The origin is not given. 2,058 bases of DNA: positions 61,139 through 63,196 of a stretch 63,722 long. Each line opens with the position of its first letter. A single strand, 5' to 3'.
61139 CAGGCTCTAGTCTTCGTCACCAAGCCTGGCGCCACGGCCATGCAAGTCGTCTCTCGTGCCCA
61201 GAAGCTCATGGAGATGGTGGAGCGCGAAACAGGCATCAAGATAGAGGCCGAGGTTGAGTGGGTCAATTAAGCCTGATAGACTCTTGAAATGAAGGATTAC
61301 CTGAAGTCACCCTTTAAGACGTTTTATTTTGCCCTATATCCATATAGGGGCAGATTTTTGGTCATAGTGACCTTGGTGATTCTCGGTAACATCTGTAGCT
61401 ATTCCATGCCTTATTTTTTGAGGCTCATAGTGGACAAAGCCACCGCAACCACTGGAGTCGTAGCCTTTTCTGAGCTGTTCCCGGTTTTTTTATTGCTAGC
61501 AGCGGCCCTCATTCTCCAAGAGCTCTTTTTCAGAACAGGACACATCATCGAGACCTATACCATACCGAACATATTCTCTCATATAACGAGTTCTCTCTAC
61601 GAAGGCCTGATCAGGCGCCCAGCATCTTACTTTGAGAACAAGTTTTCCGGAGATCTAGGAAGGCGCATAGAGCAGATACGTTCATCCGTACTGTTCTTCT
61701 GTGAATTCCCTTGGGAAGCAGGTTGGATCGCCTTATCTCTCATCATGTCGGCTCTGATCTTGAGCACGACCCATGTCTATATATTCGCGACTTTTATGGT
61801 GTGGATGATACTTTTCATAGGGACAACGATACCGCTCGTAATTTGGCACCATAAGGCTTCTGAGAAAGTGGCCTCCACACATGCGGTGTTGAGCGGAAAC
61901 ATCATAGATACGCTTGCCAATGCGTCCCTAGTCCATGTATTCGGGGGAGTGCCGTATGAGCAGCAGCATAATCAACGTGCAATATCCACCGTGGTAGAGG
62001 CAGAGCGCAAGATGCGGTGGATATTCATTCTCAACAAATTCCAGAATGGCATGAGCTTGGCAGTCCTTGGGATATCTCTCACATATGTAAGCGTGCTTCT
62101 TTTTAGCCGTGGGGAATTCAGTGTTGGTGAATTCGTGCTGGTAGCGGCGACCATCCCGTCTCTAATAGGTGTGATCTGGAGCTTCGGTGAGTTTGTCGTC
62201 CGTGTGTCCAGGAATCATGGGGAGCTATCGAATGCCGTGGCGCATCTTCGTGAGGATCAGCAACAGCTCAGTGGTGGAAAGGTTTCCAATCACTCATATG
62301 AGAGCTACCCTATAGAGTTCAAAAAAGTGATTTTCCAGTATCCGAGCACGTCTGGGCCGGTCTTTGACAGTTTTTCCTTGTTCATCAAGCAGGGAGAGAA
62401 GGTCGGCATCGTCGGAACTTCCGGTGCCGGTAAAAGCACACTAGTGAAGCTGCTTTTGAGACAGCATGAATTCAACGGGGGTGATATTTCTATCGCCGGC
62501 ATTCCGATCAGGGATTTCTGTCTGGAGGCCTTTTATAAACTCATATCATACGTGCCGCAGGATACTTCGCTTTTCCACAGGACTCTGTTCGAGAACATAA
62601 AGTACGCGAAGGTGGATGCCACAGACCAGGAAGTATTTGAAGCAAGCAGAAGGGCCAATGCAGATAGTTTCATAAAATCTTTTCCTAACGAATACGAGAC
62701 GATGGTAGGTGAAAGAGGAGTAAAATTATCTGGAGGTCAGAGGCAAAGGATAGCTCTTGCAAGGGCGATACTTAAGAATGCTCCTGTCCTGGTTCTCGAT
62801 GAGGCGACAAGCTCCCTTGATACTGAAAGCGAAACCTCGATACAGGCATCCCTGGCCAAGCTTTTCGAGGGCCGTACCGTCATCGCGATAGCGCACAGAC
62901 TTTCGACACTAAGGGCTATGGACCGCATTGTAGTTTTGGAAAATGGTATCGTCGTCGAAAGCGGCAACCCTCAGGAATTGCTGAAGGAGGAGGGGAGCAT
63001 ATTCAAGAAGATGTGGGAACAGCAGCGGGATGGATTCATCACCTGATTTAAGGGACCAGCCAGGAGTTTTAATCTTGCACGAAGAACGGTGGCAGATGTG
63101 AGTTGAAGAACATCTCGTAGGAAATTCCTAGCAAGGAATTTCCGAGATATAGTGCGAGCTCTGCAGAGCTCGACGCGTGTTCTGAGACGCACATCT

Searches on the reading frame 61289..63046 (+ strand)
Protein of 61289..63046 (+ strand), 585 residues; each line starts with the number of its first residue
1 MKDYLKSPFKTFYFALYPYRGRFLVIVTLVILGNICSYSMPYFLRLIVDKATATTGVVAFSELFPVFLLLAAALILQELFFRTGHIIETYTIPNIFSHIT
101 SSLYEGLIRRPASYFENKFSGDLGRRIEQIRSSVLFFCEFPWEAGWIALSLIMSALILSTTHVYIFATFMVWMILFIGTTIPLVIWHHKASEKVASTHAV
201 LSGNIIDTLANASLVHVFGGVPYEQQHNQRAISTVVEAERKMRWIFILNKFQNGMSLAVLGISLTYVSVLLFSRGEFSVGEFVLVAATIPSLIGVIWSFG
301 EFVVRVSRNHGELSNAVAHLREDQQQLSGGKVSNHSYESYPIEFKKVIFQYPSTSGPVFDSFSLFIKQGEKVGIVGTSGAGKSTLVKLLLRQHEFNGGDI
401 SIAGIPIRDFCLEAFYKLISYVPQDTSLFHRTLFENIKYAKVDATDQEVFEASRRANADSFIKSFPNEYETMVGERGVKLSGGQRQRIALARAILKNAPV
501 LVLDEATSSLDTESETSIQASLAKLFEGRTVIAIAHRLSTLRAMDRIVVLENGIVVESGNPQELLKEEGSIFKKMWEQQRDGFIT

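Call 58: search_protein_families(library=pfam, proteins=[window:61289-63046:+], max_evalue=0.001)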
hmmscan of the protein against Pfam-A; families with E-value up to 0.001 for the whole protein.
window:61289-63046:+ (585 aa): 6 families
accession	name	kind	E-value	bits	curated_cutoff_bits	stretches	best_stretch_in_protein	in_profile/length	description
PF00005.33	ABC_tran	-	2.1e-30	106.6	25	1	361-508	3-137/137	ABC transporter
PF00664.28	ABC_membrane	-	2.3e-12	47.6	28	1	24-288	2-266/274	ABC transporter transmembrane region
PF02463.25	SMC_N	-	2.2e-06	27.7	40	1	398-549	135-210/220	RecF/RecN/SMC N terminal domain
PF13191.12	AAA_16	-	0.00025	22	32.6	1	370-520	25-154/167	AAA ATPase domain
PF13401.12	AAA_22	-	0.00051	20.8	27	0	374-510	10-96/130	AAA domain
PF13238.12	AAA_18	-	0.00058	20.8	29.4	0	372-416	1-37/128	AAA domain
